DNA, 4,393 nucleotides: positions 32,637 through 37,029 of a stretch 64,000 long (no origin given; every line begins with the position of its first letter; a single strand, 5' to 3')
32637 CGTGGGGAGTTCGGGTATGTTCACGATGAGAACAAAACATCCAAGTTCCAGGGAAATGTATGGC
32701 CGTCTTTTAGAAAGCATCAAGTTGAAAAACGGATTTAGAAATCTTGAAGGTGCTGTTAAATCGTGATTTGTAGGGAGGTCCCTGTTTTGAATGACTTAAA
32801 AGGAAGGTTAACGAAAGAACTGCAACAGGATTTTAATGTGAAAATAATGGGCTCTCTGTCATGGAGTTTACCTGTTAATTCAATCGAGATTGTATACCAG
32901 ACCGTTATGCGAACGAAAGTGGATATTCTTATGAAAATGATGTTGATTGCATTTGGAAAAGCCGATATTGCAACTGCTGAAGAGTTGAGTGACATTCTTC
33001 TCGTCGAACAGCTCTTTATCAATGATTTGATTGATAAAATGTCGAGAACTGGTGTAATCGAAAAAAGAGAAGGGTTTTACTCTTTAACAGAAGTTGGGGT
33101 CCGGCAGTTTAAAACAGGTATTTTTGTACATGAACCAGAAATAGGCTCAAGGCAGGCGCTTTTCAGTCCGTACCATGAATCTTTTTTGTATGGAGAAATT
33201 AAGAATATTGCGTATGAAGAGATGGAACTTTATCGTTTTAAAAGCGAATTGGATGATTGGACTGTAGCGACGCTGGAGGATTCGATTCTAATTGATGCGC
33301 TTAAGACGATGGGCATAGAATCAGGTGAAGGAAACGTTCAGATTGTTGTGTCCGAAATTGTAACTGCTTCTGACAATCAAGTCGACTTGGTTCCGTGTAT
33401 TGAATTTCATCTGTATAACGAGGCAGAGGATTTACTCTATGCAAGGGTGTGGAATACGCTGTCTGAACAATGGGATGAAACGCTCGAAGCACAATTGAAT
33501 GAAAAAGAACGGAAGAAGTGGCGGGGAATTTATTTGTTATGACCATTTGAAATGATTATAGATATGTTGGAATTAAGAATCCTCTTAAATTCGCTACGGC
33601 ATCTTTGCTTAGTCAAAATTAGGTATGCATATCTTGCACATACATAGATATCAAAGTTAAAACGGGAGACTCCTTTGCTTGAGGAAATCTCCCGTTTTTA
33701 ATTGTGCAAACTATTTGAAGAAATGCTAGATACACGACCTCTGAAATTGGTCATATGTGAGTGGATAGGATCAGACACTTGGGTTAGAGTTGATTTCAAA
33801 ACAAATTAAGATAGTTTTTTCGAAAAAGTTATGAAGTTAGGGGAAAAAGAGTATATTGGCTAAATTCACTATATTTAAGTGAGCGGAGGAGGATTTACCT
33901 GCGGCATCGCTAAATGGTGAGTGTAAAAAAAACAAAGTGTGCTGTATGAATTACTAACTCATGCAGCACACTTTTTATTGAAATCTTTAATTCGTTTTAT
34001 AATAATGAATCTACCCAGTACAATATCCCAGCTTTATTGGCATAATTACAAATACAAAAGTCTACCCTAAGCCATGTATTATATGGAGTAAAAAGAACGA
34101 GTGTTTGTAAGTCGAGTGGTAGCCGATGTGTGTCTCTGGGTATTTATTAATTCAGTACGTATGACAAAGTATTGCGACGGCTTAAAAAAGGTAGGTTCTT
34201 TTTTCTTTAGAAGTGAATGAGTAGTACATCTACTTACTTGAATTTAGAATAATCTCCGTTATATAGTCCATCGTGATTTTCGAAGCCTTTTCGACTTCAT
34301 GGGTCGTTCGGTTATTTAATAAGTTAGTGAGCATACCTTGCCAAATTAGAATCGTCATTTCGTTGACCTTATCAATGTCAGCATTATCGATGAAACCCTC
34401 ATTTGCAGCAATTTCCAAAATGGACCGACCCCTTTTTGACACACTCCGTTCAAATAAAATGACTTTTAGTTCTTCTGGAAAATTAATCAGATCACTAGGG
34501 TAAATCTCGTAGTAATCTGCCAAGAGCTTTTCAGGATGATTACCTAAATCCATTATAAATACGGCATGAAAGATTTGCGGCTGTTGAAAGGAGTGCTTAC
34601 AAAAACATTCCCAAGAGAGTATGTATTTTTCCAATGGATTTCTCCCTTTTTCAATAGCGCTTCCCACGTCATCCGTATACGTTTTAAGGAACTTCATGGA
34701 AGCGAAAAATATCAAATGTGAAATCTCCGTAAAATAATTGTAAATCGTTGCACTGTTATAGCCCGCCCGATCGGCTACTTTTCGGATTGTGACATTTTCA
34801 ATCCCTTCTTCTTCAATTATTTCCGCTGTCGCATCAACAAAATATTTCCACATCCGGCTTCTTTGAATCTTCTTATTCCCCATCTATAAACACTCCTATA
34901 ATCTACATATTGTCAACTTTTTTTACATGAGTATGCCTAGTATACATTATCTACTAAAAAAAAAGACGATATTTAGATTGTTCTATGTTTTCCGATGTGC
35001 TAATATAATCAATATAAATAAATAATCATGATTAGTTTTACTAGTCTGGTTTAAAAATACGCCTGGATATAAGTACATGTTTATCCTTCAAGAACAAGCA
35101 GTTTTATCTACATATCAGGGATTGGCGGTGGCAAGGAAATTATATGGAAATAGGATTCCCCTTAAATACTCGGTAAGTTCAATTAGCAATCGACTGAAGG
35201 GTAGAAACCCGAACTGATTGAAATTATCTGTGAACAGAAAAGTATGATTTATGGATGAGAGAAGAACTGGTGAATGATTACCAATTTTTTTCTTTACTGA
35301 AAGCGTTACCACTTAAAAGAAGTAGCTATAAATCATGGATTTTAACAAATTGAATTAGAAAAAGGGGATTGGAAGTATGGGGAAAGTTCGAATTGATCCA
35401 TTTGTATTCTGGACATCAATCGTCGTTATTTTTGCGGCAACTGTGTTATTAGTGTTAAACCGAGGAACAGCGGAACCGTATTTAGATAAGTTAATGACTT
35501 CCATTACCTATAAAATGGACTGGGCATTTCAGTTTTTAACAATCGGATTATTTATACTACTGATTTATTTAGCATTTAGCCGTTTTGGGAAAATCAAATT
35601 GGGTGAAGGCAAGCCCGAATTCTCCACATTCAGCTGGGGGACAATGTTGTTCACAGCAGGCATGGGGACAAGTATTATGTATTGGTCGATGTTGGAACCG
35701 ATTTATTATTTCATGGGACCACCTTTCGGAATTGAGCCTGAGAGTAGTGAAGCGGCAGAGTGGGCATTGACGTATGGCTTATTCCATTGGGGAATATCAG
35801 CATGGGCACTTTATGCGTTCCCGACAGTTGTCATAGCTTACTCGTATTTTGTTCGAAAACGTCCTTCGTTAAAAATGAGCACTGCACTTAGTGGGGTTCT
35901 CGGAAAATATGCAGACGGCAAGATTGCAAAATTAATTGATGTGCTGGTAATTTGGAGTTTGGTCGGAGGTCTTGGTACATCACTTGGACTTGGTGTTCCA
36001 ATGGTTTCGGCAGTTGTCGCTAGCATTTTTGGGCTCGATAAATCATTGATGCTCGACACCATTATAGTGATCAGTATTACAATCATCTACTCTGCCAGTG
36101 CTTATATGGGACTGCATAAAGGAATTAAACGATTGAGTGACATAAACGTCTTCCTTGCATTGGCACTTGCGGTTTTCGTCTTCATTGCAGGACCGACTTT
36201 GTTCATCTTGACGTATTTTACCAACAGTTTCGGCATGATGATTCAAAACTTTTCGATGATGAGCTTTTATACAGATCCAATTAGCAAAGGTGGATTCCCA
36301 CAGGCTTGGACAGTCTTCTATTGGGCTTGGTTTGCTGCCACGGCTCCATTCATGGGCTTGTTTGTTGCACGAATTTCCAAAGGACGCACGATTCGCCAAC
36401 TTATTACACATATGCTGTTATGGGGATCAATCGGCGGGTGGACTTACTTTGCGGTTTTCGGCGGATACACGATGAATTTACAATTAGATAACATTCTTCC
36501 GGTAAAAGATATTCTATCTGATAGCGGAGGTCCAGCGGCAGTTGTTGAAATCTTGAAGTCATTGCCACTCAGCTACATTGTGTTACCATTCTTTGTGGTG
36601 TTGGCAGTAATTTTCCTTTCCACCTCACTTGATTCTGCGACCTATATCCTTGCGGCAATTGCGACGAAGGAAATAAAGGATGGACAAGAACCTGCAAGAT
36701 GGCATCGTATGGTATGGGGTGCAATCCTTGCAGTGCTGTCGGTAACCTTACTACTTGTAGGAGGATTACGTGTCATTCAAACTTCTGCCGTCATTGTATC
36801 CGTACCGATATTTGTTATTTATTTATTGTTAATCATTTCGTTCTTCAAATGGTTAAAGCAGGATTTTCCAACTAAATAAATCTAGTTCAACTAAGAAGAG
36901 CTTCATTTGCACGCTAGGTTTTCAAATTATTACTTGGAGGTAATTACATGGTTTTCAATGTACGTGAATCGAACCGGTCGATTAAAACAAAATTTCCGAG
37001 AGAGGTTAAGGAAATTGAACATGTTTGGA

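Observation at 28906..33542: Isolated two-gene operon: coiled-coil-split Upf1/DNA2-like helicase plus translationally coupled winged-helix protein, a candidate uncharacterised defence or genome-surveillance system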

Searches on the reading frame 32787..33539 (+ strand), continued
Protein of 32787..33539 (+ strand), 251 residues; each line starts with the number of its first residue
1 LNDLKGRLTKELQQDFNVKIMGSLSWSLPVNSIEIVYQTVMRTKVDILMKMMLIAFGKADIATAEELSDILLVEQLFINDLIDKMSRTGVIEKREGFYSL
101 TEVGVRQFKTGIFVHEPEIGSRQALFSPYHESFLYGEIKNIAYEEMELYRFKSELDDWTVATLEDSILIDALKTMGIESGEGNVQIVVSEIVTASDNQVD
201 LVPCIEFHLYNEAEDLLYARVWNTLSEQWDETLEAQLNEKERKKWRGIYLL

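Call 75: list_cluster_members(proteins=[P0252, P0257, P0259, P0264, P0269, P0271, P0274, P0280, P0282, P0287])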
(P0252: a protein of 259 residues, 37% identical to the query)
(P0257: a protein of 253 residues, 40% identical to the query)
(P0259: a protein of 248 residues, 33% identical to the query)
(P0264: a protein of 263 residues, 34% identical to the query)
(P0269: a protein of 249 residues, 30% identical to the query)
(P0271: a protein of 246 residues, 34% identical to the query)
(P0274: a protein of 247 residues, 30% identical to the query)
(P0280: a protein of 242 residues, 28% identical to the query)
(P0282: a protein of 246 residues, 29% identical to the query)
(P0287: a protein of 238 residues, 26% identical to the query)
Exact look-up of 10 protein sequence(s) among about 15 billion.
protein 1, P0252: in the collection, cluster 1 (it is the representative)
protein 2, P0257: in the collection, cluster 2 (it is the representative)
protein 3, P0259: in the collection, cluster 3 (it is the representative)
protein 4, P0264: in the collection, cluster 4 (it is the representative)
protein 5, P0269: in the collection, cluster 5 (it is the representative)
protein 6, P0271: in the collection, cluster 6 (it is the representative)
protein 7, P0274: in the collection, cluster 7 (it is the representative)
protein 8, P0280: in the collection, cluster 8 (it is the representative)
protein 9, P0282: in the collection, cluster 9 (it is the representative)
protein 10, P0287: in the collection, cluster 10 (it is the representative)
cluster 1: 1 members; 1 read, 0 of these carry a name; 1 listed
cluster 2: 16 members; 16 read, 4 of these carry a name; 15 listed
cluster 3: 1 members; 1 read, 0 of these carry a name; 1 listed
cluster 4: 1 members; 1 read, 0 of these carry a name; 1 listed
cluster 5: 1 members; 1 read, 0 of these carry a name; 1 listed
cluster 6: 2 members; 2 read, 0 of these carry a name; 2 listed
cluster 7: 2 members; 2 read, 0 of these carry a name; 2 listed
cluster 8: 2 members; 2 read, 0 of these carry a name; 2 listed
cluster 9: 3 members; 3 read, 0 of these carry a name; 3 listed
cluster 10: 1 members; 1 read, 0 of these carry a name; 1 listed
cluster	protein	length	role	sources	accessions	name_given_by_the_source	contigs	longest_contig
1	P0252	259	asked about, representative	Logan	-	-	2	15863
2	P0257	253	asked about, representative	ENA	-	-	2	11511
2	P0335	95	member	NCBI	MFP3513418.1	hypothetical protein SB775_28415, partial [Peribacillus sp. SIMBA_075]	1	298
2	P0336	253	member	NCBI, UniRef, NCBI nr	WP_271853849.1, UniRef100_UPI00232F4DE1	hypothetical protein [Planococcus maritimus] | hypothetical protein n=1 Tax=Planococcus maritimus TaxID=192421 RepID=UPI00232F4DE1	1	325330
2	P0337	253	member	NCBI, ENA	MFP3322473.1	hypothetical protein R0K05_05170 [Planococcus sp. SIMBA_160]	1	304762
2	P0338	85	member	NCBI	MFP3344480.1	hypothetical protein R0J87_18545, partial [Halomonas sp. SIMBA_159]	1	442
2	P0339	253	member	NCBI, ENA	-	-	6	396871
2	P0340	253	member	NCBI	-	-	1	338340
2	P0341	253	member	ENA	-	-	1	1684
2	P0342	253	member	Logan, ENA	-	-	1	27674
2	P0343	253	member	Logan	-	-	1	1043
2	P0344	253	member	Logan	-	-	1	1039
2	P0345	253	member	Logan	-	-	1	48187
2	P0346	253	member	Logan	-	-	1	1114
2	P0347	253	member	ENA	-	-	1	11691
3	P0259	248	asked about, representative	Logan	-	-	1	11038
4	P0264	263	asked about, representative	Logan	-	-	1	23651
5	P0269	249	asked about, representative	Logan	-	-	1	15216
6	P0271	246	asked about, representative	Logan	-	-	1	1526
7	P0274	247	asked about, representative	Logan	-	-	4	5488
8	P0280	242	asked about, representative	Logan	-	-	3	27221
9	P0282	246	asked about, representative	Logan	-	-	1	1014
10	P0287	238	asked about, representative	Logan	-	-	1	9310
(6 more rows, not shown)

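Call 76: find_encoding_contigs(protein=P0287, flank=6000, max_places=2)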
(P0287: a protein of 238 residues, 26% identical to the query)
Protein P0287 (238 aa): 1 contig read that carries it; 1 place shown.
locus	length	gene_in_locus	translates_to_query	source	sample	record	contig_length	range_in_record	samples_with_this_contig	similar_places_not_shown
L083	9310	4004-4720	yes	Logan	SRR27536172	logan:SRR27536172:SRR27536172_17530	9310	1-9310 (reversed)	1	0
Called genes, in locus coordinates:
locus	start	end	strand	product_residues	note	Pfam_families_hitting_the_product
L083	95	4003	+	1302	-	PF01443:Viral_helicase1 (faint), PF13086:AAA_11, PF13245:AAA_19 (faint), PF13604:AAA_30 (weak), PF13086:AAA_11, PF13087:AAA_12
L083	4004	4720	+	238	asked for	-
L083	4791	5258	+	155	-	PF01451:LMWPc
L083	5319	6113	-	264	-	PF01026:TatD_DNase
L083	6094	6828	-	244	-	PF00005:ABC_tran, PF13304:AAA_21 (faint)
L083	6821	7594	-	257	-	PF00528:BPD_transp_1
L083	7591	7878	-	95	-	PF01910:Thiamine_BP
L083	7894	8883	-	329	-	PF09084:NMT1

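Call 77: find_encoding_contigs(protein=P0269, flank=6000, max_places=2)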
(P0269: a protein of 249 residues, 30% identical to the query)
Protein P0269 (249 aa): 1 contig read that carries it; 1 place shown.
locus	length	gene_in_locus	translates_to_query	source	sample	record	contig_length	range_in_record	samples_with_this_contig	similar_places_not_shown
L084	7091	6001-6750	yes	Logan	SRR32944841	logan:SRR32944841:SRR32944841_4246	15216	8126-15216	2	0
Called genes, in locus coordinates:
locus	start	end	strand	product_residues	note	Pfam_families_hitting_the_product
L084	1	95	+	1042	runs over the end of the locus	PF00873:ACR_tran, PF02355:SecD_SecF_C (weak)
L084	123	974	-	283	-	-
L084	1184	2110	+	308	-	PF00892:EamA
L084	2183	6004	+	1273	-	PF13086:AAA_11, PF13245:AAA_19 (weak), PF13604:AAA_30, PF01443:Viral_helicase1 (faint), PF13086:AAA_11, PF13087:AAA_12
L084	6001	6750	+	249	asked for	-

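Call 78: find_encoding_contigs(protein=P0280, flank=6000, max_places=2)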
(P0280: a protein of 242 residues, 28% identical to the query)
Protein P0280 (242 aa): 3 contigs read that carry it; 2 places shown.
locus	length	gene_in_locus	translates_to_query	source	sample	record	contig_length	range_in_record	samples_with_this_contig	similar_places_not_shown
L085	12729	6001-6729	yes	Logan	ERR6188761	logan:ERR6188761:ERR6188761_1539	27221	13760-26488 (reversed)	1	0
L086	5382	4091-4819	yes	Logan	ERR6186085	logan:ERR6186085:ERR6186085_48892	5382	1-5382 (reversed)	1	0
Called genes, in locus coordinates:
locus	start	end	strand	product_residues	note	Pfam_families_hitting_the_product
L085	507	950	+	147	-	PF01643:Acyl-ACP_TE (weak), PF13279:4HBT_2, PF03061:4HBT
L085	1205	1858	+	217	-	-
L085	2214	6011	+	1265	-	PF13086:AAA_11, PF13245:AAA_19 (faint), PF13604:AAA_30 (weak), PF01443:Viral_helicase1 (faint), PF13086:AAA_11, PF13087:AAA_12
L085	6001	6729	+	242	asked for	-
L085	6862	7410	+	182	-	PF13302:Acetyltransf_3, PF13420:Acetyltransf_4, PF00583:Acetyltransf_1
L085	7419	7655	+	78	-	-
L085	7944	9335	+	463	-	PF04715:, PF00425:Chorismate_bind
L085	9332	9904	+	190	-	PF00117:GATase, PF07722:Peptidase_C26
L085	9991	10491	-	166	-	-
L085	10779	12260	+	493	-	PF00015:MCPsignal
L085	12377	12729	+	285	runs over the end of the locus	PF01734:Patatin, PF19890:DUF6363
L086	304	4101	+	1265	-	PF13086:AAA_11, PF13245:AAA_19 (faint), PF13604:AAA_30 (weak), PF01443:Viral_helicase1 (faint), PF13086:AAA_11, PF13087:AAA_12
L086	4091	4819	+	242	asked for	-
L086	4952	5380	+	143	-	?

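Call 79: search_protein_families(library=padloc, proteins=[L081:4007-7981:+, L082:4130-7966:+, L083:95-4000:+, L049:4190-7996:+], max_evalue=1e-10)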
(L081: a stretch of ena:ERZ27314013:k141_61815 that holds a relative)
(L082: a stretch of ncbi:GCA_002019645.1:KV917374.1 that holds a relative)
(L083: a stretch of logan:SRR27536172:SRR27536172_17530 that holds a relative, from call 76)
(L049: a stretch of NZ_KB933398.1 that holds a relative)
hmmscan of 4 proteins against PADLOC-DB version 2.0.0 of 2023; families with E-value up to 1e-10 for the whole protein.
L081:4007-7981:+ (1325 aa): 4 families
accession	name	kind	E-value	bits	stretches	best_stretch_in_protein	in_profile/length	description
PDLC03920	MkoA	-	5.5e-109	364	2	897-1315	721-1102/1112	-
PDLC03921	MkoA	-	1.1e-95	319.6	2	895-1314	1189-1589/1607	-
PDLC03924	MkoC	-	1e-26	91.4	1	1164-1313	825-969/1136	-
PDLC05009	PDC-S37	-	3.4e-11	39.7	0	1006-1097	937-1021/1550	-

L082:4130-7966:+ (1279 aa): 4 families
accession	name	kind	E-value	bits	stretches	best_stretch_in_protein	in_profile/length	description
PDLC03920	MkoA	-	3.7e-109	364.6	2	863-1249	705-1082/1112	-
PDLC03921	MkoA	-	3.1e-92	308.2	2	822-1252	1158-1579/1607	-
PDLC03924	MkoC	-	2.4e-34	116.7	2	1118-1251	822-952/1136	-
PDLC05009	PDC-S37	-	1.1e-11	41.3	0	962-1097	936-1060/1550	-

L083:95-4000:+ (1302 aa): 4 families
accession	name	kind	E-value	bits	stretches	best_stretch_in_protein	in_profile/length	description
PDLC03920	MkoA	-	2.6e-111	371.7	2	870-1293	688-1100/1112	-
PDLC03921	MkoA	-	3.6e-95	317.9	2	838-1300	1139-1596/1607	-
PDLC03924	MkoC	-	6.8e-34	115.2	1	1137-1291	821-968/1136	-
PDLC05009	PDC-S37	-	1e-11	41.4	0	987-1049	937-999/1550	-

L049:4190-7996:+ (1269 aa): 4 families
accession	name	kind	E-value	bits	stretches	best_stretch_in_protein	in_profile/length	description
PDLC03920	MkoA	-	2.9e-113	378.2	2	822-1258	672-1100/1112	-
PDLC03921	MkoA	-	9.4e-96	319.9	2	798-1245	1165-1580/1607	-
PDLC03924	MkoC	-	1e-35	121.2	2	1106-1248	824-960/1136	-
PDLC05009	PDC-S37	-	6.8e-12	42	0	949-987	937-975/1550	-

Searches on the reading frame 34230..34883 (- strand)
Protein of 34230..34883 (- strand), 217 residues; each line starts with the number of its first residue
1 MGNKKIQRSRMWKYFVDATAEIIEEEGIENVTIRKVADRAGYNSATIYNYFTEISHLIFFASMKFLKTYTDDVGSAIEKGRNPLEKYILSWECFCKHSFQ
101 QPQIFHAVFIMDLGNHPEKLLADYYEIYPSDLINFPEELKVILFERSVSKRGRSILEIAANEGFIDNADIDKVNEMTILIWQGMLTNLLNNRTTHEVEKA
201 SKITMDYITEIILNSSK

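Call 12: search_protein_families(library=pfam, proteins=[window:34230-34883:-], max_evalue=0.001)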
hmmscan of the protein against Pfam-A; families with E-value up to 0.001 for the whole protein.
window:34230-34883:- (217 aa): 1 family
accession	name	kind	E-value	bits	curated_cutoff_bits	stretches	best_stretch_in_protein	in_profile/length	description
PF00440.29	TetR_N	-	1.3e-10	41.3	24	1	16-52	2-38/47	Bacterial regulatory proteins, tetR family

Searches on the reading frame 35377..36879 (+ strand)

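Call 12: search_protein_families(library=pfam, proteins=[window:35377-36879:+], max_evalue=0.001)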
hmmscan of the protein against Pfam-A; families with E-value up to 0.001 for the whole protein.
window:35377-36879:+ (500 aa): 1 family
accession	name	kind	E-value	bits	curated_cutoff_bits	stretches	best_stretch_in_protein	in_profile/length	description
PF02028.23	BCCT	-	2.7e-155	518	27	1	10-496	1-485/485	BCCT, betaine/carnitine/choline family transporter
